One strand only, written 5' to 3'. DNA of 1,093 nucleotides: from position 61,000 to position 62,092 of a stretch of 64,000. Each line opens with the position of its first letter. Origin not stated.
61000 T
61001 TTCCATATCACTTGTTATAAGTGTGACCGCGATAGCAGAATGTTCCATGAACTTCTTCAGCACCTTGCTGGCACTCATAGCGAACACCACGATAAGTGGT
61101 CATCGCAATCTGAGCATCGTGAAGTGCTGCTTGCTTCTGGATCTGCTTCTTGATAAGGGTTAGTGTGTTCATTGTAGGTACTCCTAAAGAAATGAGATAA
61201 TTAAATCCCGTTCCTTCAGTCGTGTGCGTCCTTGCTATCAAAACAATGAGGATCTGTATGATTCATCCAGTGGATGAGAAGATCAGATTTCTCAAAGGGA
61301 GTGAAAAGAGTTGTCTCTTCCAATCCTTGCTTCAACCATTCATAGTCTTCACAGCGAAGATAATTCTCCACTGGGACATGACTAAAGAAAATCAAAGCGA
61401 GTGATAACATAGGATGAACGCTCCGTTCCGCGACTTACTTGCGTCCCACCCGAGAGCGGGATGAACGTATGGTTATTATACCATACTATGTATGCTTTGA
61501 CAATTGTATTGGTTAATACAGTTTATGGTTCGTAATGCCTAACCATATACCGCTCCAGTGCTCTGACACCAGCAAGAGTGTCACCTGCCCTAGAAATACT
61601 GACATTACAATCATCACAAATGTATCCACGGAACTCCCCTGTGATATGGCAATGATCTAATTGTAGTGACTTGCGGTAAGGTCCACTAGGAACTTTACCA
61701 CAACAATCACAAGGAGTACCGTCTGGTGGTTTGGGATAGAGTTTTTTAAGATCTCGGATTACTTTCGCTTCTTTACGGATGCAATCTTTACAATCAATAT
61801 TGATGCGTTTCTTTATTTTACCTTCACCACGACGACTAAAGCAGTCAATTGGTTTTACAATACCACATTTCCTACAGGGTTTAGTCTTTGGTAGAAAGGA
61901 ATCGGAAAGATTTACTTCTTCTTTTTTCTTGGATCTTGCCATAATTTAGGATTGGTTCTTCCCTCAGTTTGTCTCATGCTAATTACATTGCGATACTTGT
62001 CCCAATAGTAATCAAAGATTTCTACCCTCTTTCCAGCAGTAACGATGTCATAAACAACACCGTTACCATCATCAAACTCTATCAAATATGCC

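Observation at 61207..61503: Interlocked double glutamine-aptamer-like RNA that loops out a whole ORF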

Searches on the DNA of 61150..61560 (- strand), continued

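Call 22: get_annotated_region(hit=H44, flank=400)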
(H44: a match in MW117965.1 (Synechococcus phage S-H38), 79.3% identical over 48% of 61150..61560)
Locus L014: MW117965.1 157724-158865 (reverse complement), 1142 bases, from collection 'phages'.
description: Synechococcus phage S-H38, complete genome.
organism: Synechococcus phage S-H38 (NCBI taxid 2783673)
taxonomy: Viruses; Duplodnaviria; Heunggongvirae; Uroviricota; Caudoviricetes; Kyanoviridae; Yellowseavirus; Yellowseavirus thirtyeight
host: Synechococcus sp. MW02; source: -; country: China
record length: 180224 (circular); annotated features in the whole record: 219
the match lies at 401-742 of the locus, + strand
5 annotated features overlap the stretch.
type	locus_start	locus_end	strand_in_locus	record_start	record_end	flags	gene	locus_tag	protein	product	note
CDS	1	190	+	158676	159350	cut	-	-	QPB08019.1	hypothetical protein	-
CDS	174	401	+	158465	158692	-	-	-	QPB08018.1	hypothetical protein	-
CDS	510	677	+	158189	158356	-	-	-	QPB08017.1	hypothetical protein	-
CDS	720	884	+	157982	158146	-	-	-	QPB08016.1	hypothetical protein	-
CDS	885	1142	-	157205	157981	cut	-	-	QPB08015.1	hypothetical protein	-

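Call 23: get_annotated_region(hit=H50, flank=400)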
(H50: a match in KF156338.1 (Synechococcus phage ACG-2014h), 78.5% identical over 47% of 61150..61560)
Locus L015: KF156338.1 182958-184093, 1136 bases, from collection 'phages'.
description: Synechococcus phage S-MbCM7, complete genome.
organism: Synechococcus phage ACG-2014h (NCBI taxid 1340810)
taxonomy: Viruses; Duplodnaviria; Heunggongvirae; Uroviricota; Caudoviricetes; Kyanoviridae; Sedonavirus; Sedonavirus tusconh
host: Synechococcus sp. WH7803; source: -; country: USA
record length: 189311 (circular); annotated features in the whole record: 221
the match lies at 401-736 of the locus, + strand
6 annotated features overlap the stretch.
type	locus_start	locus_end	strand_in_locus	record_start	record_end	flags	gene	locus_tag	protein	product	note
CDS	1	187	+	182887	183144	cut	-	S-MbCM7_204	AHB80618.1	hypothetical protein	similar to T4-GC_314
CDS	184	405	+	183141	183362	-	-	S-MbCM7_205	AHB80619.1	hypothetical protein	similar to T4-GC_871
CDS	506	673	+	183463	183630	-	-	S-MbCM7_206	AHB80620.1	hypothetical protein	similar to T4-GC_430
CDS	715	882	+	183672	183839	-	-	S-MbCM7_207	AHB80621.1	hypothetical protein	similar to T4-GC_937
CDS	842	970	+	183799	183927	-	-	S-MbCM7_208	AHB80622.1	hypothetical protein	-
CDS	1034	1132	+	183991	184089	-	-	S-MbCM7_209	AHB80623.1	hypothetical protein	-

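Call 24: get_annotated_region(hit=H52, flank=400)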
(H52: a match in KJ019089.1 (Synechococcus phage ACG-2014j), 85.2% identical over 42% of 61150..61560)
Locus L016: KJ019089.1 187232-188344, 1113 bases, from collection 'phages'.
description: Synechococcus phage ACG-2014j isolate Syn7803US23, complete genome.
organism: Synechococcus phage ACG-2014j (NCBI taxid 1493514)
taxonomy: Viruses; Duplodnaviria; Heunggongvirae; Uroviricota; Caudoviricetes; Kyanoviridae; Potamoivirus; Potamoivirus tusconj
host: -; source: -; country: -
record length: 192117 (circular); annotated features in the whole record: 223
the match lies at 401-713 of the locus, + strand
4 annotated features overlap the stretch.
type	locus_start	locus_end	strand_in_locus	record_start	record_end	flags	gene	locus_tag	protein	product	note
CDS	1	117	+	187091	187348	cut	-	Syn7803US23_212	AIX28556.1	hypothetical protein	-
CDS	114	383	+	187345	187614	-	-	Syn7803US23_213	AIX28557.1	hypothetical protein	-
CDS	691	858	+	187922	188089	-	-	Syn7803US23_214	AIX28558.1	hypothetical protein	-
CDS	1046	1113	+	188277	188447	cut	-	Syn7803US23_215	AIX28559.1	hypothetical protein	-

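Call 25: get_annotated_region(hit=H54, flank=400)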
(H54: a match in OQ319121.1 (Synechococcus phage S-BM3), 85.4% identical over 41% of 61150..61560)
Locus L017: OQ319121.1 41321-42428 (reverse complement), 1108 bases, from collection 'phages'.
description: Synechococcus phage S-BM3, complete genome.
organism: Synechococcus phage S-BM3 (NCBI taxid 753087)
taxonomy: Viruses; Duplodnaviria; Heunggongvirae; Uroviricota; Caudoviricetes; Kyanoviridae
host: Synechococcus sp. WH 7803; source: Sargasso Sea; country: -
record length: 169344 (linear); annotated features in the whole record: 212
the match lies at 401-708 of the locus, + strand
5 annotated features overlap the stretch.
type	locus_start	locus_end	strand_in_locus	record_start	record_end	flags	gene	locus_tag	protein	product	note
CDS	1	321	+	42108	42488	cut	-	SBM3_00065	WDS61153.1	hypothetical protein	127434:127769 T4-GC_410 Hypothetical protein forward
CDS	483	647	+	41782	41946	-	-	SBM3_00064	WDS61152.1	hypothetical protein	160840:161004 T4-GC_430 Hypothetical protein forward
CDS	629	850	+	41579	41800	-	-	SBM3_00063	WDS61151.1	hypothetical protein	161073:161237 T4-GC_937 Hypothetical protein forward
CDS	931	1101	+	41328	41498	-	-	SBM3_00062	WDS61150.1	hypothetical protein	187258:187482 T4-GC_1265 Hypothetical protein forward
CDS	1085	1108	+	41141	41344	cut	-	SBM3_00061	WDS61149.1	hypothetical protein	119848:120069 T4-GC_275 Hypothetical protein forward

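Call 26: get_annotated_region(hit=H30, flank=400)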
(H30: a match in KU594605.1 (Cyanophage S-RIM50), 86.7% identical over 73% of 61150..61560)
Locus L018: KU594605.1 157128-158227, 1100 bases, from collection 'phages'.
description: Cyanophage S-RIM50 isolate RW_29_0704, complete genome.
organism: Cyanophage S-RIM50 (NCBI taxid 687803)
taxonomy: Viruses; Duplodnaviria; Heunggongvirae; Uroviricota; Caudoviricetes; Kyanoviridae; Neptunevirus; Neptunevirus srim50
host: Synechococcus sp.; source: -; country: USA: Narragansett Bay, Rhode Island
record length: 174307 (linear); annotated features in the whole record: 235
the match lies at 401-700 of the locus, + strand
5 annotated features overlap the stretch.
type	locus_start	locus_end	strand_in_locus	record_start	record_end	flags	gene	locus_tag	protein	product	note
CDS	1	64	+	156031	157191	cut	-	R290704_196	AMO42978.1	ribonucleotide reductase (aerobic) beta subunit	-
CDS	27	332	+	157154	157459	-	-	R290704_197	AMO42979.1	hypothetical protein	-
CDS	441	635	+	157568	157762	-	-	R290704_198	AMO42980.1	hypothetical protein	-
CDS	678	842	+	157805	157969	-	-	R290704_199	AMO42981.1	hypothetical protein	-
CDS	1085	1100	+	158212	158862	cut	-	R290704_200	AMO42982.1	transaldolase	Transaldolase, talC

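Call 27: get_annotated_region(hit=H3, flank=400)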
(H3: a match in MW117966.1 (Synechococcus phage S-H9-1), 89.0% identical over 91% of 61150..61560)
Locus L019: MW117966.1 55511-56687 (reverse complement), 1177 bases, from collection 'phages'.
description: Synechococcus phage S-H9-1, complete genome.
organism: Synechococcus phage S-H9-1 (NCBI taxid 2783674)
taxonomy: Viruses; Duplodnaviria; Heunggongvirae; Uroviricota; Caudoviricetes; Kyanoviridae; Scyllavirus; Scyllavirus aitchnine
host: Synechococcus sp. MW02; source: -; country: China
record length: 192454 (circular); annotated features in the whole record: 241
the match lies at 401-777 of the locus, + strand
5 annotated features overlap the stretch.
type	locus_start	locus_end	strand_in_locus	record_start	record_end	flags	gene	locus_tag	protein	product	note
CDS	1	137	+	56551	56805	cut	-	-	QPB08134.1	hypothetical protein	-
CDS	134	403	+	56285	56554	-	-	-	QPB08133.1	hypothetical protein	-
CDS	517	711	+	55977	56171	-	-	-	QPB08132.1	hypothetical protein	-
CDS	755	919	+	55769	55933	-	-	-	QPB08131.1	hypothetical protein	-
CDS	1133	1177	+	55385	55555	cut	-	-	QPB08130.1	hypothetical protein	-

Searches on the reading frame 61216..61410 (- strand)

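Call 8: search_protein_families(library=pfam, proteins=[window:61216-61410:-], max_evalue=1)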
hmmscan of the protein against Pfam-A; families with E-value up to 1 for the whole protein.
window:61216-61410:- (64 aa): 0 families

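Call 78: search_protein_families(library=phrogs, proteins=[window:61216-61410:-], max_evalue=0.01)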
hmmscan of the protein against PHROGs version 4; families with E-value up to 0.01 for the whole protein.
window:61216-61410:- (64 aa): 1 family
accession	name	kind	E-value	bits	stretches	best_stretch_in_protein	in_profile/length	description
phrog_13397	-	unknown function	2.9e-48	162.8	1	1-64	1-64/64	-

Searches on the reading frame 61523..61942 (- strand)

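Call 8: search_protein_families(library=pfam, proteins=[window:61523-61942:-], max_evalue=1)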
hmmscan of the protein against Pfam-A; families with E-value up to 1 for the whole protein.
window:61523-61942:- (139 aa): 1 family
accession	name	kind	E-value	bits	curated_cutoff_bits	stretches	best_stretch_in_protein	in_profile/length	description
PF02945.21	Endonuclease_7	-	5.2e-11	42.7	23.6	1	74-132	22-79/82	Recombination endonuclease VII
